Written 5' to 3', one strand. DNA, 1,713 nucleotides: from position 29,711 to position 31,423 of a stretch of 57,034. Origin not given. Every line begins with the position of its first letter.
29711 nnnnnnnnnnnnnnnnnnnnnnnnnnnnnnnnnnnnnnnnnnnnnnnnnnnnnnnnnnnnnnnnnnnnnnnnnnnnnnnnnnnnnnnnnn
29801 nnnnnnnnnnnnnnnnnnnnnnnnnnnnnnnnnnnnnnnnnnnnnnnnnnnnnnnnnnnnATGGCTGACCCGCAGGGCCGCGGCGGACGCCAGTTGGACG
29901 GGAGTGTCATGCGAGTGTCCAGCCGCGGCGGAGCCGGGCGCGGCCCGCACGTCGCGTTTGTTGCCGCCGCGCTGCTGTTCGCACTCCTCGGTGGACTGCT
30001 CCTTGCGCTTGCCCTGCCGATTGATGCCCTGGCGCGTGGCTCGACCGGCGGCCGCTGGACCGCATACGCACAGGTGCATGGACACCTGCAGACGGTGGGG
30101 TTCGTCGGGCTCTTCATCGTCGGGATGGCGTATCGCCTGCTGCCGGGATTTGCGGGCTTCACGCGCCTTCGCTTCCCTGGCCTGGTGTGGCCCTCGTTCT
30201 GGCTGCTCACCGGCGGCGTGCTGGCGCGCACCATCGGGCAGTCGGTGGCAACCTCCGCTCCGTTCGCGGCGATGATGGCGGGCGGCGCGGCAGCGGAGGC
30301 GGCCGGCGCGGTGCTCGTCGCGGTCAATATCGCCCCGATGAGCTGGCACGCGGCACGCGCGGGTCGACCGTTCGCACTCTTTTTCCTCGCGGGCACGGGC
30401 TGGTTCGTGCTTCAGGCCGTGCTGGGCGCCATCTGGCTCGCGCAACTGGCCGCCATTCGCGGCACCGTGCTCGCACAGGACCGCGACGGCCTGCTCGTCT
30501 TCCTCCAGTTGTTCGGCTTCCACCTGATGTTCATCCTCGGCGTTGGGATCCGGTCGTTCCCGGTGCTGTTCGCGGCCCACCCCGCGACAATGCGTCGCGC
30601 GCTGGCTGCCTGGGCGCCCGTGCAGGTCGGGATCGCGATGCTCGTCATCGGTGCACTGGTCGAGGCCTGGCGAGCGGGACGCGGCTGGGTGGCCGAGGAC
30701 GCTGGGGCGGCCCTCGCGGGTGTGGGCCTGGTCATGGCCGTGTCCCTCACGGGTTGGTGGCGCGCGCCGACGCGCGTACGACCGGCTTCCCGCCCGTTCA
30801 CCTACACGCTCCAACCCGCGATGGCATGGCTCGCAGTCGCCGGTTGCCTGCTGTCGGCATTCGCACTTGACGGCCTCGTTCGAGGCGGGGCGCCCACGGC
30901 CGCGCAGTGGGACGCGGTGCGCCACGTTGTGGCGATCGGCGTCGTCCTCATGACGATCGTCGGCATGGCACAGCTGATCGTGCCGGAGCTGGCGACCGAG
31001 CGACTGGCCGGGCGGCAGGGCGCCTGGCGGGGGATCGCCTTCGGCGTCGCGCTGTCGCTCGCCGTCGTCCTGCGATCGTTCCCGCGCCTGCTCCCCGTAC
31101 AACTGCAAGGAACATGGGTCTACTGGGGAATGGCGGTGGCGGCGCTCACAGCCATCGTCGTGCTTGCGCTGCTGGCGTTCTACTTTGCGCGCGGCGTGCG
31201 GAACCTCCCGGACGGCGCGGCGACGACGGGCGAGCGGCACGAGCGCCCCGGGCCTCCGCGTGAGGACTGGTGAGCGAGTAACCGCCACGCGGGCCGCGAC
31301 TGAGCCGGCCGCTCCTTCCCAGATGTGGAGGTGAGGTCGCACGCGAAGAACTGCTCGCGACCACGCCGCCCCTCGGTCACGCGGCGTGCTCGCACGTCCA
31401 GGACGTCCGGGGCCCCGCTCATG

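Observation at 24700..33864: Dense hemerythrin / DUF2249 / cupin / NnrS-like supercluster around a Cys-less Crp-Fnr regulator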

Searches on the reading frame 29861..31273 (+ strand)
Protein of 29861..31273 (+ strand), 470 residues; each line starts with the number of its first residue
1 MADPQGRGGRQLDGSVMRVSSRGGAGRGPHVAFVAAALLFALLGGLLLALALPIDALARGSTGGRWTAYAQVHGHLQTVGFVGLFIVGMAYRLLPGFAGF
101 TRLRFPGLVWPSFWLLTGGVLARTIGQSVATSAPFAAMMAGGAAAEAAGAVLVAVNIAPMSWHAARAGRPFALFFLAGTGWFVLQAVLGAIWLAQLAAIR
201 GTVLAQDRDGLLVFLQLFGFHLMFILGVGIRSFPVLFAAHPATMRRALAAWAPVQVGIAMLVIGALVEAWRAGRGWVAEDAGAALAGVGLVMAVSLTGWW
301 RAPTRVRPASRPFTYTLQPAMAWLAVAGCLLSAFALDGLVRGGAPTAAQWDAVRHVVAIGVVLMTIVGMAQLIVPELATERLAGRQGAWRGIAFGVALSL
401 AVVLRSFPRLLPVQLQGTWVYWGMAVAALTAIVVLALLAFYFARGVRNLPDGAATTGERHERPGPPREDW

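Call 3: search_protein_families(library=pfam, proteins=[window:29861-31273:+], max_evalue=0.01)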
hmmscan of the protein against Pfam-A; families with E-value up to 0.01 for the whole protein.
window:29861-31273:+ (470 aa): 1 family
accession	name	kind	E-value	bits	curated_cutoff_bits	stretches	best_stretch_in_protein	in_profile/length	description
PF00115.25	COX1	-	0.00013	21.4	34.8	1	32-132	8-108/436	Cytochrome C and Quinol oxidase polypeptide I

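Call 4: search_protein_families(library=ncbifam, proteins=[window:29861-31273:+], max_evalue=0.01)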
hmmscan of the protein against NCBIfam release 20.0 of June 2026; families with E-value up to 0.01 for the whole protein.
window:29861-31273:+ (470 aa): 0 families

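Call 6: search_protein_families(library=pfam, proteins=[window:29861-31273:+], max_evalue=10)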
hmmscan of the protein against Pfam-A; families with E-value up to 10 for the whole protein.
window:29861-31273:+ (470 aa): 3 families
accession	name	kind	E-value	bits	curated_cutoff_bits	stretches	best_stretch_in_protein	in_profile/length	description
PF00115.25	COX1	-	0.00013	21.4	34.8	2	32-132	8-108/436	Cytochrome C and Quinol oxidase polypeptide I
PF18579.7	Raf1_HTH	-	0.056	13.6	27.3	1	415-430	12-27/61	Rubisco accumulation factor 1 helix turn helix domain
PF11085.13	YqhR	-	5.1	7.4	27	1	348-412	59-119/165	Conserved membrane protein YqhR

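Call 9: find_homologous_proteins(query=window:29861-31273:+)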
Query window:29861-31273:+ (470 aa): 62 proteins with E <= 0.001 among 8000 candidates.
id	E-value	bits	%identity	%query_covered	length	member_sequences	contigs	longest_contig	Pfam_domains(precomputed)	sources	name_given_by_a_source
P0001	2.4e-270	916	96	97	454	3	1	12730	-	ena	-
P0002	5.7e-228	776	84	97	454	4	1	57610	-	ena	-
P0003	1.4e-161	557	62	96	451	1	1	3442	PF05940.18,PF00115.26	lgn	-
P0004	2.3e-161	556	62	96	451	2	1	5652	PF05940.18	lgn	-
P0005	5.9e-154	532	62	97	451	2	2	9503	PF00115.26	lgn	-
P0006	1.1e-152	528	59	96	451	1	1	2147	-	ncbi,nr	ncbi:MAG: hypothetical protein KC492_33280 [Myxococcales bacterium]|nr:hypothetical protein [Myxococ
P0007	2.5e-145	503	59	100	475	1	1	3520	-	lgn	-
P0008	4.8e-145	502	59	94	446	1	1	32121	PF00115.26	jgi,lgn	-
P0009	1.9e-142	494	57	94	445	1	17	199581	-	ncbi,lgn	-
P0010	1.2e-133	465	95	51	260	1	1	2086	-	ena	-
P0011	6.0e-122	426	56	89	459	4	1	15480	PF00115.26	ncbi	ncbi:MAG: hypothetical protein WEB13_09425 [Dehalococcoidia bacterium]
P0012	1.2e-121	425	56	89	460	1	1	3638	PF05940.18,PF00115.26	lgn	-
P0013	6.9e-120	420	54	89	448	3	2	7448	PF05940.18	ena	-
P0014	4.4e-115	404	53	91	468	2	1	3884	PF05940.18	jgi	jgi:hypothetical protein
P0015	3.2e-113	398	54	89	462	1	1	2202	PF05940.18,PF00115.26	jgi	jgi:hypothetical protein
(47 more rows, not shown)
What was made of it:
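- Checked: Copy 2 most likely starts at 29909 (454 aa, as in its homologues, call 9).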

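Call 10: find_encoding_contigs(protein=P0002, flank=10000, max_places=3)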
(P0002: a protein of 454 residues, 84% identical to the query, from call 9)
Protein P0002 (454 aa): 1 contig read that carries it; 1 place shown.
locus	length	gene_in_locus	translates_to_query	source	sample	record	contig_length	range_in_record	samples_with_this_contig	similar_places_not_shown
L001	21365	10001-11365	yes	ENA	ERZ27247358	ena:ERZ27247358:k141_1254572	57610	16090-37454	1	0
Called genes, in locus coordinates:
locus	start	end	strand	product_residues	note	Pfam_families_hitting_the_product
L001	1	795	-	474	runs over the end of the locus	PF02805:Ada_Zn_binding, PF00165:HTH_AraC (faint), PF12833:HTH_18, PF06029:AlkA_N, PF00730:HhH-GPD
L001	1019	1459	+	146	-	PF14539:DUF4442, PF13622:4HBT_3 (weak), PF03061:4HBT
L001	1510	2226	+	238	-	PF07690:MFS_1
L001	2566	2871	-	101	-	PF13183:Fer4_8 (faint), PF14697:Fer4_21 (faint), PF13187:Fer4_9 (weak), PF12838:Fer4_7, PF12797:Fer4_2, PF12837:Fer4_6, PF13237:Fer4_10 (weak), PF00037:Fer4, +1 more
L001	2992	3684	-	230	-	PF00027:cNMP_binding, PF13545:HTH_Crp_2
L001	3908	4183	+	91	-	-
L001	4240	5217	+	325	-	PF00248:Aldo_ket_red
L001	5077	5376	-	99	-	-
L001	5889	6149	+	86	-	PF10006:DUF2249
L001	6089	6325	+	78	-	-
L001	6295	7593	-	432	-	PF07690:MFS_1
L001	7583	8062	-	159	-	PF14539:DUF4442, PF03061:4HBT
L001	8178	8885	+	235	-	PF01022:HTH_5 (weak), PF12840:HTH_20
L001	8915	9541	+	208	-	PF07883:Cupin_2 (weak)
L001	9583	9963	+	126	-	-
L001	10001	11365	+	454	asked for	-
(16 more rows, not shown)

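Call 11: find_encoding_contigs(protein=P0009, flank=10000, max_places=3)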
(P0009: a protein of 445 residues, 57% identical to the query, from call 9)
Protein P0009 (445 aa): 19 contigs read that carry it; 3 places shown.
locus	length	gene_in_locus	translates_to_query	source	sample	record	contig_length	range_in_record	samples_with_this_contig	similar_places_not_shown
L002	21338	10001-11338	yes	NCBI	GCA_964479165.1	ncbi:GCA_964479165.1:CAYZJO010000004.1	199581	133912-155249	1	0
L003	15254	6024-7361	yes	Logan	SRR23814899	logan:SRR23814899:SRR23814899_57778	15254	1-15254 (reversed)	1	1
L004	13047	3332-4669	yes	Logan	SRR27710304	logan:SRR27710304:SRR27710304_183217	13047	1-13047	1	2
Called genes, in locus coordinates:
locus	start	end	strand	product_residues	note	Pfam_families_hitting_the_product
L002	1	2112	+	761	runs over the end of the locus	PF01315:Ald_Xan_dh_C, PF02738:MoCoBD_1, PF20256:MoCoBD_2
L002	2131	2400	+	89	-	PF02597:ThiS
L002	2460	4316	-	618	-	PF00496:SBP_bac_5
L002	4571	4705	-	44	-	-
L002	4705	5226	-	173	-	PF00067:p450 (weak)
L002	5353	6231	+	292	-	PF09990:DUF2231, PF00355:Rieske, PF13806:Rieske_2 (weak)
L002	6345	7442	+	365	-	PF00106:adh_short, PF08659:KR, PF13561:adh_short_C2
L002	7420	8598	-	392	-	PF08240:ADH_N, PF00107:ADH_zinc_N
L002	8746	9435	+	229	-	PF00027:cNMP_binding, PF13545:HTH_Crp_2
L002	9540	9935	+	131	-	PF07883:Cupin_2 (weak)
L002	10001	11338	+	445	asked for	-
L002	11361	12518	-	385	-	-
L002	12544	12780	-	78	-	PF10006:DUF2249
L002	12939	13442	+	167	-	PF01814:Hemerythrin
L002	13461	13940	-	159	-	PF13473:Cupredoxin_1, PF00127:Copper-bind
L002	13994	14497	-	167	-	PF02082:Rrf2, PF03444:WHD_HrcA (faint)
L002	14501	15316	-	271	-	PF12679:ABC2_membrane_2, PF12730:ABC2_membrane_4, PF13346:ABC2_membrane_5 (weak)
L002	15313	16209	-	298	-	PF02463:SMC_N (weak), PF00005:ABC_tran, PF13555:AAA_29 (faint), PF13304:AAA_21 (weak)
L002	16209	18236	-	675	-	PF07602:DUF1565 (faint), PF22842:Pel9A-like_beta_helix (weak), PF13229:Beta_helix, PF05048:NosD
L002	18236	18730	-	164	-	PF05573:NosL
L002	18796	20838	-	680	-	PF18764:nos_propeller, PF00116:COX2 (weak)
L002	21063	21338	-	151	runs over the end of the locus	PF00072:Response_reg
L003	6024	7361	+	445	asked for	-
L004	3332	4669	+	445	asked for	-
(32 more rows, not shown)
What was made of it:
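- Neighbourhood of copy 2 homologues: Crp-cupin-12TM / 385-aa membrane protein-DUF2249 / hemerythrin / cupredoxin-Rrf2-nosYFDL-nosZ in L002 (call 11).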

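Call 26: search_protein_families(library=pfam, alignment_id=A2, max_evalue=0.01)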
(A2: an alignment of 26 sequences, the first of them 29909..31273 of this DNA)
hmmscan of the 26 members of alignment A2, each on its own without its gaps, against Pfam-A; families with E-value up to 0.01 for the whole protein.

A. member 1, window:29909-31273:+ (454 aa): 1 family
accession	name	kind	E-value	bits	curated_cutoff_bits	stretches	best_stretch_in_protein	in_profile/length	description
PF00115.25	COX1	-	0.00013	21.4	34.8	1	16-116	8-108/436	Cytochrome C and Quinol oxidase polypeptide I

B. families by the number of members that match (of 26 scanned): 2 families
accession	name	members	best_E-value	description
PF05940.17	NnrS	19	2.7e-12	NnrS protein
PF00115.25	COX1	13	6.7e-07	Cytochrome C and Quinol oxidase polypeptide I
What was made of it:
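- Link to NnrS and COX1: 19 of 26 and 13 of 26 members of the copy 2 family hit them (call 26).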

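Call 48: find_related_loci(query=A2, collection=genome_contigs, flank=8000)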
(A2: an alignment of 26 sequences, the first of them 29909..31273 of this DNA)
Query A2 (454 aa) in genome_contigs; peptide patterns used: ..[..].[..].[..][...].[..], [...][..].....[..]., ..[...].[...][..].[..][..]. (x = any residue, [..] = any of these).
212 stretches matched a pattern; 65 encode a relative of the query (tblastn E <= 1e-3); 65 distinct loci.
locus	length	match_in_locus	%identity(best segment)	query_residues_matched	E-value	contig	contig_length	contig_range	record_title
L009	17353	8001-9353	57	9-454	9e-128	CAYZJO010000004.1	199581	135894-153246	MAG TPA_asm: uncultured Dehalococcoidaceae bacterium isolate binchicken_co235_250 genome assembly, contig: NODE_108_leng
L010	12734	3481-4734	56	14-432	1e-107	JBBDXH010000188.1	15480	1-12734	MAG: Dehalococcoidia bacterium isolate LejiaD_2_71_13 Lejia_D_6030_length_15480_cov_6, whole genome shotgun sequence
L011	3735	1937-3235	49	1-432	9e-103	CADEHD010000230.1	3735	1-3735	MAG: uncultured Chloroflexi bacterium isolate Chloroflexi sp. RBC038 genome assembly, contig: MAG038_230, whole genome s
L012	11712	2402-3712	48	14-451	7e-93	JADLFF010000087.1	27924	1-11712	MAG: Dehalococcoidia bacterium isolate SJ354 c_000001097899, whole genome shotgun sequence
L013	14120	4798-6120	47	14-452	9e-92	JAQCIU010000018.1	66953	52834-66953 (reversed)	MAG: Chloroflexota bacterium isolate casp40-mb.295 NODE_878_length_66953_cov_0.277844, whole genome shotgun sequence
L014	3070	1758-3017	45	14-435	1e-91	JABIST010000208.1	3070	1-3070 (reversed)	MAG: Dehalococcoidia bacterium isolate SI072_bin195 k141_569165, whole genome shotgun sequence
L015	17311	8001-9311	45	14-452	3e-89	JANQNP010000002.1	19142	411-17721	MAG: Dehalococcoidia bacterium isolate IP29b_bin.101 k99_2471653, whole genome shotgun sequence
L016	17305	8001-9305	44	11-453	2e-83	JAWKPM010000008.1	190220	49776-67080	MAG: Dehalococcoidia bacterium isolate BC2.88 BC2.88.fa-8, whole genome shotgun sequence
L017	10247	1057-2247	45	14-411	5e-82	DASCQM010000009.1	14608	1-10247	MAG TPA_asm: Dehalococcoidia bacterium isolate Fu_MAG_70 c_000000829309, whole genome shotgun sequence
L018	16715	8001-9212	44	28-432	5e-80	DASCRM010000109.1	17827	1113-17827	MAG TPA_asm: Dehalococcoidia bacterium isolate Fu_MAG_94 c_000001738614, whole genome shotgun sequence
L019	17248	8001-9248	48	14-432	6e-91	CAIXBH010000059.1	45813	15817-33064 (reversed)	MAG: uncultured Chloroflexi bacterium isolate Kiruna2_bin-0196 genome assembly, contig: bin-0196:059/315, whole genome s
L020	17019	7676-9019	42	14-451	3e-78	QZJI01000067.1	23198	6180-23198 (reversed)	MAG: Dehalococcoidia bacterium isolate SURF_43 Ga0104751_1003306, whole genome shotgun sequence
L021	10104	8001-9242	44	14-432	4e-76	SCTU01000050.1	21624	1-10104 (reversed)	MAG: Dehalococcoidia bacterium isolate FW305_bin.6 FW305_bin.6-9699, whole genome shotgun sequence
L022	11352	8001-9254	44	14-431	2e-72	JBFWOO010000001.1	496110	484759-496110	MAG: Dehalococcoidia bacterium isolate CA_2019_TPBF_138 NODE_136_length_496110_cov_8.921780_TPBF, whole genome shotgun s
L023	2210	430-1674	42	14-432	5e-72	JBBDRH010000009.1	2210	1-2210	MAG: Actinomycetota bacterium isolate LejiaC_63_9 Lejia_C_105482_length_2210_cov_6, whole genome shotgun sequence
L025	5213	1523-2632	42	14-389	2e-67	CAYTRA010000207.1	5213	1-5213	MAG TPA_asm: uncultured Dehalococcoidaceae bacterium isolate SRP263527_co1_137 genome assembly, contig: NODE_14733_lengt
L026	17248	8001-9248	42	14-432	2e-67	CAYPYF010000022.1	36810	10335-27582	MAG TPA_asm: uncultured Dehalococcoidaceae bacterium isolate SRP344714_co2_30 genome assembly, contig: NODE_2718_length_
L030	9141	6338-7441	42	2-379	2e-64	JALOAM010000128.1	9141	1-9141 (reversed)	MAG: Dehalococcoidia bacterium isolate SO_2017_LW2 bin 160 scaffold_16404_c1_LW138R_2017, whole genome shotgun sequence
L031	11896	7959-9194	41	2-416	3e-65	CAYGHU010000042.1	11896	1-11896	MAG TPA_asm: uncultured Dehalococcoidaceae bacterium isolate ERP113451_co1_196 genome assembly, contig: NODE_6510_length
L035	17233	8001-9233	40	14-432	2e-62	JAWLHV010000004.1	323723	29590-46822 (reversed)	MAG: Dehalococcoidia bacterium isolate 30dZY2.bin.80 NODE_76_length_323723_cov_7.213717, whole genome shotgun sequence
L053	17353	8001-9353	62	3-454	3e-152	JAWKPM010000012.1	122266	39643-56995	MAG: Dehalococcoidia bacterium isolate BC2.88 BC2.88.fa-12, whole genome shotgun sequence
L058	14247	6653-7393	37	185-428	1e-23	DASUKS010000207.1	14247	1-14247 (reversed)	MAG TPA_asm: Dehalococcoidia bacterium isolate SMAG_U1522 k141_1543743, whole genome shotgun sequence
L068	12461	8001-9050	30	17-359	5e-10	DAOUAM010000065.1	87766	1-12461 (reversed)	MAG TPA_asm: Dehalococcoidia bacterium isolate H63_664 k137_247859, whole genome shotgun sequence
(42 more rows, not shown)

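Call 53: search_solved_structures(query=A2, max_evalue=10, show_alignments=3)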
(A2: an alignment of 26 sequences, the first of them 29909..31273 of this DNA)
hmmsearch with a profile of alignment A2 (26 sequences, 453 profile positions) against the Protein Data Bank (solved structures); distinct sequences matched with E-value up to 10: 0.
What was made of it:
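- Closest known: Catalytic subunits of cbb3 oxidase. Different: No sequence-level hit to any solved chain (call 53).
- Tried and rejected: The copy 2 family profile hit no PDB chain even at E 10 (call 53), so His-to-ligand mapping rests on topology.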

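Call 56: search_protein_families(library=pfam, proteins=[L030:4924-6240:+, L030:7693-9141:+, L035:5927-7408:-, L026:6055-7362:-, L031:5842-7287:+, L058:2506-4860:+, L025:1-1383:-, L019:7301-7960:+, L053:9381-10934:-, L068:9750-10076:+], max_evalue=0.001)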
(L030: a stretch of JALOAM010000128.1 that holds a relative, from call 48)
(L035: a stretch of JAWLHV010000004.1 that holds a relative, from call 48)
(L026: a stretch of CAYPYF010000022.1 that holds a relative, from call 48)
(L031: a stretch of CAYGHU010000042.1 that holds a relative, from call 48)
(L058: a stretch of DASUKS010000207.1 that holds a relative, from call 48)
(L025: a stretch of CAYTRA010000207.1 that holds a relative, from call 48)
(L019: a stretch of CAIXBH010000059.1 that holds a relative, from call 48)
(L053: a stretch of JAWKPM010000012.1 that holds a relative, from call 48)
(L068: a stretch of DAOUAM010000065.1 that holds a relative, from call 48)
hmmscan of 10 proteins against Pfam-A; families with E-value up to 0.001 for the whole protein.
L030:4924-6240:+ (438 aa): 5 families
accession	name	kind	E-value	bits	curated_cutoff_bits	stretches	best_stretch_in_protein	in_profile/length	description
PF07732.21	Cu-oxidase_3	-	1.5e-39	135.2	21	2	197-310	3-117/119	Multicopper oxidase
PF07731.20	Cu-oxidase_2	-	1.7e-27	96.3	20.4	2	329-429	23-129/137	Multicopper oxidase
PF13473.12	Cupredoxin_1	-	2.3e-08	34.4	27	1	51-129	17-96/104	Cupredoxin-like domain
PF00394.28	Cu-oxidase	-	0.0001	22.9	21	1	327-433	36-150/157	Multicopper oxidase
PF06525.17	SoxE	-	0.0003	20.7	21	0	112-143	109-140/149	Sulfocyanin (SoxE) domain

L030:7693-9141:+ (483 aa): 5 families
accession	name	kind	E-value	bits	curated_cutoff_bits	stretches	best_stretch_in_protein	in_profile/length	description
PF07732.21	Cu-oxidase_3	-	2.8e-16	60.1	21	1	220-329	3-118/119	Multicopper oxidase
PF00127.26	Copper-bind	-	9.3e-12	45.7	21.2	1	74-162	4-98/99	Copper binding proteins, plastocyanin/azurin family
PF07731.20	Cu-oxidase_2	-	1.5e-10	41.4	20.4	1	283-327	94-135/137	Multicopper oxidase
PF06525.17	SoxE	-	8e-07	29.1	21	0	134-165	109-141/149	Sulfocyanin (SoxE) domain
PF13473.12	Cupredoxin_1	-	1.3e-05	25.6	27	0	75-136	23-81/104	Cupredoxin-like domain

L035:5927-7408:- (493 aa): 4 families
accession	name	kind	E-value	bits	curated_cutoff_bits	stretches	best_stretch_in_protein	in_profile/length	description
PF07732.21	Cu-oxidase_3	-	7.3e-16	58.8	21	1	229-337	3-117/119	Multicopper oxidase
PF07731.20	Cu-oxidase_2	-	5.3e-11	42.9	20.4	1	292-336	94-135/137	Multicopper oxidase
PF00127.26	Copper-bind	-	1.7e-08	35.2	21.2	1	124-171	55-98/99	Copper binding proteins, plastocyanin/azurin family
PF06525.17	SoxE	-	1e-05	25.5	21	0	150-173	117-140/149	Sulfocyanin (SoxE) domain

L026:6055-7362:- (435 aa): 5 families
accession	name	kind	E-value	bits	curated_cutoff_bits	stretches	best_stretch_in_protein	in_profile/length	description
PF07732.21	Cu-oxidase_3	-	1.3e-38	132.2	21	2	194-307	3-117/119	Multicopper oxidase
PF07731.20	Cu-oxidase_2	-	6.5e-29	100.9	20.4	2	326-426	23-129/137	Multicopper oxidase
PF13473.12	Cupredoxin_1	-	8.5e-14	51.9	27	1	44-127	14-97/104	Cupredoxin-like domain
PF00394.28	Cu-oxidase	-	8.8e-07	29.6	21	1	324-430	36-150/157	Multicopper oxidase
PF06525.17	SoxE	-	1.2e-06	28.5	21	1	99-139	99-139/149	Sulfocyanin (SoxE) domain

L031:5842-7287:+ (481 aa): 4 families
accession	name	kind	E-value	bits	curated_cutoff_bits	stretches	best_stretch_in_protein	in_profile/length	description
PF07732.21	Cu-oxidase_3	-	6.6e-16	58.9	21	1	219-326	4-117/119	Multicopper oxidase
PF07731.20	Cu-oxidase_2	-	8.7e-12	45.4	20.4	1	281-325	94-135/137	Multicopper oxidase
PF00127.26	Copper-bind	-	8.8e-08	32.9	21.2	0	122-164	44-98/99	Copper binding proteins, plastocyanin/azurin family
PF13473.12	Cupredoxin_1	-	3.1e-07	30.8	27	0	74-139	16-82/104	Cupredoxin-like domain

L058:2506-4860:+ (784 aa): 3 families
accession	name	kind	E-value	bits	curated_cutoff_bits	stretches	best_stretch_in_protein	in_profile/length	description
PF07732.21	Cu-oxidase_3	-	9.7e-14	51.9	21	1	532-638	5-117/119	Multicopper oxidase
PF07731.20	Cu-oxidase_2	-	1.4e-11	44.7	20.4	1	551-638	30-136/137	Multicopper oxidase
PF00127.26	Copper-bind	-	0.00081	20.2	21.2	0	554-635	17-98/99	Copper binding proteins, plastocyanin/azurin family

L025:1-1383:- (461 aa): 5 families
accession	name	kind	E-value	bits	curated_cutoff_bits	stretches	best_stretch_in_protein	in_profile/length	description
PF07732.21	Cu-oxidase_3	-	6.1e-15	55.8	21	1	252-360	3-117/119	Multicopper oxidase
PF00127.26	Copper-bind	-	3.7e-09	37.3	21.2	0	303-357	51-98/99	Copper binding proteins, plastocyanin/azurin family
PF07731.20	Cu-oxidase_2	-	3.1e-08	33.9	20.4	1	315-359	94-135/137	Multicopper oxidase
PF13473.12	Cupredoxin_1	-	7.6e-07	29.5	27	0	109-167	23-82/104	Cupredoxin-like domain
PF06525.17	SoxE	-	0.00036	20.5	21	0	172-194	118-140/149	Sulfocyanin (SoxE) domain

L019:7301-7960:+ (219 aa): 0 families

L053:9381-10934:- (517 aa): 0 families

L068:9750-10076:+ (108 aa): 10 families
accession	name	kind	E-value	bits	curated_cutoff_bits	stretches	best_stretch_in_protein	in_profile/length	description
PF00037.32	Fer4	-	2.5e-09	37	21.1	1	44-65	2-23/24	4Fe-4S binding domain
PF12838.12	Fer4_7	-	1.5e-07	32.2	27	1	23-64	7-52/52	4Fe-4S dicluster domain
PF13484.11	Fer4_16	-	2.3e-06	28.7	30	1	49-80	1-32/66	4Fe-4S double cluster binding domain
PF13183.11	Fer4_8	-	5.5e-06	27.3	27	1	49-79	4-35/68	4Fe-4S dicluster domain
PF14697.11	Fer4_21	-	7.5e-06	26.4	35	0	41-65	32-57/59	4Fe-4S dicluster domain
PF13237.11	Fer4_10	-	2.7e-05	24.4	25.5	1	43-70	2-22/53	4Fe-4S dicluster domain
PF25160.1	LdpA_Fe-S-bd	-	5.1e-05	23.4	27.6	1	23-68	8-46/49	LdpA Fe-S cluster-binding domain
PF13187.11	Fer4_9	-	0.00015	22.2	27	1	23-65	7-52/52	4Fe-4S dicluster domain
PF12837.12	Fer4_6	-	0.00022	21.4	25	1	44-65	3-24/24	4Fe-4S binding domain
PF12797.12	Fer4_2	-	0.00038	20.7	24.5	1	43-62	3-22/22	4Fe-4S binding domain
